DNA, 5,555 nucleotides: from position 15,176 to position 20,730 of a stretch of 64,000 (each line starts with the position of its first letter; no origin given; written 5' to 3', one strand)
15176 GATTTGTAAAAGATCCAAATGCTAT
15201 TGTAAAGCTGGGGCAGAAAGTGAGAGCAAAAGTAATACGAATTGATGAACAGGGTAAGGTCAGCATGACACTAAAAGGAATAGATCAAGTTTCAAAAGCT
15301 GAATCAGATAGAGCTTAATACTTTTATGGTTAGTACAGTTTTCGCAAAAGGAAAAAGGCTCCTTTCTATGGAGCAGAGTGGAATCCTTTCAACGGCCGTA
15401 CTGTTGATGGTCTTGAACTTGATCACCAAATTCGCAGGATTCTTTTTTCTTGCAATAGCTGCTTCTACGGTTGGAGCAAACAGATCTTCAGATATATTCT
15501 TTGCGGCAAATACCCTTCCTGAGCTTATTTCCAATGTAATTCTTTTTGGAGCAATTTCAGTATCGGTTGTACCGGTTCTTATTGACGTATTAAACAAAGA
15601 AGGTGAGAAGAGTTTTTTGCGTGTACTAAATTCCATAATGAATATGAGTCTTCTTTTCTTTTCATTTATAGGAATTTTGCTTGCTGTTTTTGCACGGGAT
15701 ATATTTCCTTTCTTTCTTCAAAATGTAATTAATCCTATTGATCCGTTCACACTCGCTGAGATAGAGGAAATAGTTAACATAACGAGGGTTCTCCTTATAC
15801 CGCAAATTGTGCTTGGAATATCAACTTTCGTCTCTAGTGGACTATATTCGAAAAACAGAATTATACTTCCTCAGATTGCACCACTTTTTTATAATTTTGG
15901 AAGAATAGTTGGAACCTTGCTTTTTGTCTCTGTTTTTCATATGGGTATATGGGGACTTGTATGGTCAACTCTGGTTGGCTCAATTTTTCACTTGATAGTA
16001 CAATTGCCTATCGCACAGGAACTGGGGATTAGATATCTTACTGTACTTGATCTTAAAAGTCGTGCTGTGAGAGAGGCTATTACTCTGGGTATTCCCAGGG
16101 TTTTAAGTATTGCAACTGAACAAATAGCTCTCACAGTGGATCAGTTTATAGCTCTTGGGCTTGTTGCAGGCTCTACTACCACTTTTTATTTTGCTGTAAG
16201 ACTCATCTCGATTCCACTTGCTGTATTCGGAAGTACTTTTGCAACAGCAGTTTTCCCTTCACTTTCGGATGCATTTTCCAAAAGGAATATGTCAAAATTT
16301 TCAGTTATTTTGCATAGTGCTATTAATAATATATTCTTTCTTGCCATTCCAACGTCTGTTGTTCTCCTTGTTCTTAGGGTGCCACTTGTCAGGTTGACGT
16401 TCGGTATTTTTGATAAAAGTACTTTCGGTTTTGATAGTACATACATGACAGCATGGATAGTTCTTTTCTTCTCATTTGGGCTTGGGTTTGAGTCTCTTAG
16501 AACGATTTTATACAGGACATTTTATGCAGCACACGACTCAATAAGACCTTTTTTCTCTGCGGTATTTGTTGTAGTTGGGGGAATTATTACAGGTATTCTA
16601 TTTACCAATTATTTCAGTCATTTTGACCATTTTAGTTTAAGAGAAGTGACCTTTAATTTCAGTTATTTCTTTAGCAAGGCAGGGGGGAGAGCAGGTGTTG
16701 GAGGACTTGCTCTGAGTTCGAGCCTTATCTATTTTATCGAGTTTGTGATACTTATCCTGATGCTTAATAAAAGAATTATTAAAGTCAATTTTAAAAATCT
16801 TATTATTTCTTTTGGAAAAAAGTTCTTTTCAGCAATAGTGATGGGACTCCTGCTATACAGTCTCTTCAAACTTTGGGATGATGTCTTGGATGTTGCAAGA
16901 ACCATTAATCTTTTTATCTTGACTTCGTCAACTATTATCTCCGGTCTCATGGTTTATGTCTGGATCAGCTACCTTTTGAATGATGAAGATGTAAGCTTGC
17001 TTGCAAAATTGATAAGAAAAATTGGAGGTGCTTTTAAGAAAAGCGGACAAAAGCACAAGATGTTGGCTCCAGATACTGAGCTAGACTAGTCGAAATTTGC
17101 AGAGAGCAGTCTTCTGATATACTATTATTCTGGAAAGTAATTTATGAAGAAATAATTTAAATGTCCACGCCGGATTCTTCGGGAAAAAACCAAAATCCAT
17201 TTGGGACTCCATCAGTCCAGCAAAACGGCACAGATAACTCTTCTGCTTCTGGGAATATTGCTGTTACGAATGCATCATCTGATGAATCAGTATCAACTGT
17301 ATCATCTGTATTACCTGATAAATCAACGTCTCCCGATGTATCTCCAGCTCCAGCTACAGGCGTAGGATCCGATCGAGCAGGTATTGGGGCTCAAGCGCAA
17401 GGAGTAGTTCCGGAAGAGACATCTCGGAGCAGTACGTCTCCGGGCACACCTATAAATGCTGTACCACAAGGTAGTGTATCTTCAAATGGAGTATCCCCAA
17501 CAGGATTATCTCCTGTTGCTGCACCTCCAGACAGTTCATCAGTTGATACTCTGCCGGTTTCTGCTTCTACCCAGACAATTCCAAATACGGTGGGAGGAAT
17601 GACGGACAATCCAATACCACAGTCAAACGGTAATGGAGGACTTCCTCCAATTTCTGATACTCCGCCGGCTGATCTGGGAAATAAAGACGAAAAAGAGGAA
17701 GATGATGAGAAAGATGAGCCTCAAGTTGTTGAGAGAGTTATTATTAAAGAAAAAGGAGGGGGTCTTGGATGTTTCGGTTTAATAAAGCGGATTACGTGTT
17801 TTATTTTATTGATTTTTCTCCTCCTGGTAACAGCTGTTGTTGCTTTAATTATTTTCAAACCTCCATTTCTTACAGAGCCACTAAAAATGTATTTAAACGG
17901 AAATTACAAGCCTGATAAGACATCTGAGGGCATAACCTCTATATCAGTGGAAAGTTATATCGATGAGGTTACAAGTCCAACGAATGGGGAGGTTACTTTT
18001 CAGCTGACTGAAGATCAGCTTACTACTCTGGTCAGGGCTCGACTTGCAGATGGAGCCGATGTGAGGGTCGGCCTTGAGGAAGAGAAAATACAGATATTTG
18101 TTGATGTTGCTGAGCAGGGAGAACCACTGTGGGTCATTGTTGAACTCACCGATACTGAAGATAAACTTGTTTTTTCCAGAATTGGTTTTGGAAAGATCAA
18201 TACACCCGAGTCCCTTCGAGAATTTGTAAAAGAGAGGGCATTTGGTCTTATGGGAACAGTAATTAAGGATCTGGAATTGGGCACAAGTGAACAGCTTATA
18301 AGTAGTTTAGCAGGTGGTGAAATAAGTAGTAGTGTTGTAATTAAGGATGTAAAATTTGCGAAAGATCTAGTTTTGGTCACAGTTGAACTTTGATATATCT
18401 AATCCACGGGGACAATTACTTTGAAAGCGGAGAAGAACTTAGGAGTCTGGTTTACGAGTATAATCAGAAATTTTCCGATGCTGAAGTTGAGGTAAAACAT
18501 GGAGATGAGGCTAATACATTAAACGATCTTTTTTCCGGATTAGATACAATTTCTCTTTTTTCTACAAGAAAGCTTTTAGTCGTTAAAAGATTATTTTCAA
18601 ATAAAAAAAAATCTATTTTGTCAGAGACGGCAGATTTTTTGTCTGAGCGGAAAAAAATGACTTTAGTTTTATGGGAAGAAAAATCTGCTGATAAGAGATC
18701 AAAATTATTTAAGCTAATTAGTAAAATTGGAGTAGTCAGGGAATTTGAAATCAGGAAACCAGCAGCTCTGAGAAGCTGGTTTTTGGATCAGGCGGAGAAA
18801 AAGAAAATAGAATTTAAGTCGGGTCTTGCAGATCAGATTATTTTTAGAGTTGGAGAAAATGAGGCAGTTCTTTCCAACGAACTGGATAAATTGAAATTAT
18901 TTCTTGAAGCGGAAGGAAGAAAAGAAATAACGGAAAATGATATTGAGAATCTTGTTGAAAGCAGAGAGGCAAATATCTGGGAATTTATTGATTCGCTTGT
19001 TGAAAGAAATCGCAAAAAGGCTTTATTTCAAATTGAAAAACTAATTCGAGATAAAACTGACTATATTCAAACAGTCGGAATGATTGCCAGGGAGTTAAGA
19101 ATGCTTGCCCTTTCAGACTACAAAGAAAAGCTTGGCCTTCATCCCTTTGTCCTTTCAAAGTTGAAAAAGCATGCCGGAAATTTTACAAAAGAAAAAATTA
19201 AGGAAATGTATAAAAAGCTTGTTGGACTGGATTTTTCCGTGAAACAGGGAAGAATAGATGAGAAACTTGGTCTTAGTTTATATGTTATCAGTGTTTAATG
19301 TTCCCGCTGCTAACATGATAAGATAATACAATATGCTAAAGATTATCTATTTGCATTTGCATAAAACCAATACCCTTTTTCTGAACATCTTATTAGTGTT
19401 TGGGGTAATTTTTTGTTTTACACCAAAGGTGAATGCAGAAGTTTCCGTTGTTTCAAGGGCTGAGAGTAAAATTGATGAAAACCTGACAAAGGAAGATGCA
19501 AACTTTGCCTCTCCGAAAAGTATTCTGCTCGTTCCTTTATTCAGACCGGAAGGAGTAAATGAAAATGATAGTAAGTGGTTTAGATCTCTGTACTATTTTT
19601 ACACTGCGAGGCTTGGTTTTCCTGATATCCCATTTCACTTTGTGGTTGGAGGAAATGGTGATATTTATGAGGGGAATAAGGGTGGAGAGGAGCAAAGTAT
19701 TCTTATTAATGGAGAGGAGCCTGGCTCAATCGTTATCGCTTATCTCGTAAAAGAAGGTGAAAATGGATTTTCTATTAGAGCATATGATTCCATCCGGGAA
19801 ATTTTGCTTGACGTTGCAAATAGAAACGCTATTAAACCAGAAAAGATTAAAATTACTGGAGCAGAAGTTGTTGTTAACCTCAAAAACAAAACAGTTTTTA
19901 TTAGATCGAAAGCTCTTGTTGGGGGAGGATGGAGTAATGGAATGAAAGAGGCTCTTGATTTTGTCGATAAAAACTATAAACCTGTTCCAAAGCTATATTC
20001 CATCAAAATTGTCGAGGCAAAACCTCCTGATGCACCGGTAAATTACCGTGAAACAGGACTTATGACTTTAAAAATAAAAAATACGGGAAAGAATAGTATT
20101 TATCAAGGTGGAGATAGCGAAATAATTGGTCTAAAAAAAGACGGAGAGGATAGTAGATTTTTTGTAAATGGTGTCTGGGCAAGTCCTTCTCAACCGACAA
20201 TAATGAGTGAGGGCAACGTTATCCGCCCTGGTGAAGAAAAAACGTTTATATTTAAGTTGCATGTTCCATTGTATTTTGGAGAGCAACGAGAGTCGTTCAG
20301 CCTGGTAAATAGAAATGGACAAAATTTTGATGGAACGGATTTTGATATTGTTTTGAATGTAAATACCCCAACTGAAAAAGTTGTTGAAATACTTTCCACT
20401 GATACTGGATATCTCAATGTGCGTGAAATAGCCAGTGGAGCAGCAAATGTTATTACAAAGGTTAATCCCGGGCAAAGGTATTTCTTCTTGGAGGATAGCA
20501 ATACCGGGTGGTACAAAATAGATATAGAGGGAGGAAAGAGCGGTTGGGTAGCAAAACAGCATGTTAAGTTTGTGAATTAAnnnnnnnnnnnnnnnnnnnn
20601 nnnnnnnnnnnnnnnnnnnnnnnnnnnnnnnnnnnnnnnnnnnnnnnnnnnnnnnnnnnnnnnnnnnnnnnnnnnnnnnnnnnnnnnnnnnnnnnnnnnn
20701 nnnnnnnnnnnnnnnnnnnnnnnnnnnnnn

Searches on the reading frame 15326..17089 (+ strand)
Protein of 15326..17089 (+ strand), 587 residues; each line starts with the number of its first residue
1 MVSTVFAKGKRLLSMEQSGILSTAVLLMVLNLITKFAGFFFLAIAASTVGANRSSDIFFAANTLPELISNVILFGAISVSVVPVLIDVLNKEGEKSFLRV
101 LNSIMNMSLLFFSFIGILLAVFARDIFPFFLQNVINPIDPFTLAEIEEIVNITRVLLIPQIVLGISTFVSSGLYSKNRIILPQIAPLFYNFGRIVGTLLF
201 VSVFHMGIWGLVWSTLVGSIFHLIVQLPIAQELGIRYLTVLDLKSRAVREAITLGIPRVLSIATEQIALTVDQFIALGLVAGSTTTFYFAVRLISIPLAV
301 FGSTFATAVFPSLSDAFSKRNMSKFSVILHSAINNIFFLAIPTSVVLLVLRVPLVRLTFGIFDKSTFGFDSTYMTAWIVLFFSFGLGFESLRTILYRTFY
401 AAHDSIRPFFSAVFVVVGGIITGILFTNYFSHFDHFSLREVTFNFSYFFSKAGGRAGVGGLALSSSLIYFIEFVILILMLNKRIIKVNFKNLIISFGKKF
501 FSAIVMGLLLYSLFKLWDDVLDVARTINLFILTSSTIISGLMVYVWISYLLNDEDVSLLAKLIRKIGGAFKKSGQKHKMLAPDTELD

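Call 41: search_protein_families(library=pfam, proteins=[window:15326-17089:+], max_evalue=0.001)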
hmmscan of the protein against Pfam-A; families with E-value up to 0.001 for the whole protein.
window:15326-17089:+ (587 aa): 1 family
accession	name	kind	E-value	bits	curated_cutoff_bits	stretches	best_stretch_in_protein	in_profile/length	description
PF03023.19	MurJ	-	7.6e-56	190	27.4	1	46-433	2-378/451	Lipid II flippase MurJ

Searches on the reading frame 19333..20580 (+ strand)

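Call 41: search_protein_families(library=pfam, proteins=[window:19333-20580:+], max_evalue=0.001)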
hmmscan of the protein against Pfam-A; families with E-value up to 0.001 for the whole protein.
window:19333-20580:+ (415 aa): 1 family
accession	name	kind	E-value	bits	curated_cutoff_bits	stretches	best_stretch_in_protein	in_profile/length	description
PF08239.17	SH3_3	-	6.3e-10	39.5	27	1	360-412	2-54/54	Bacterial SH3 domain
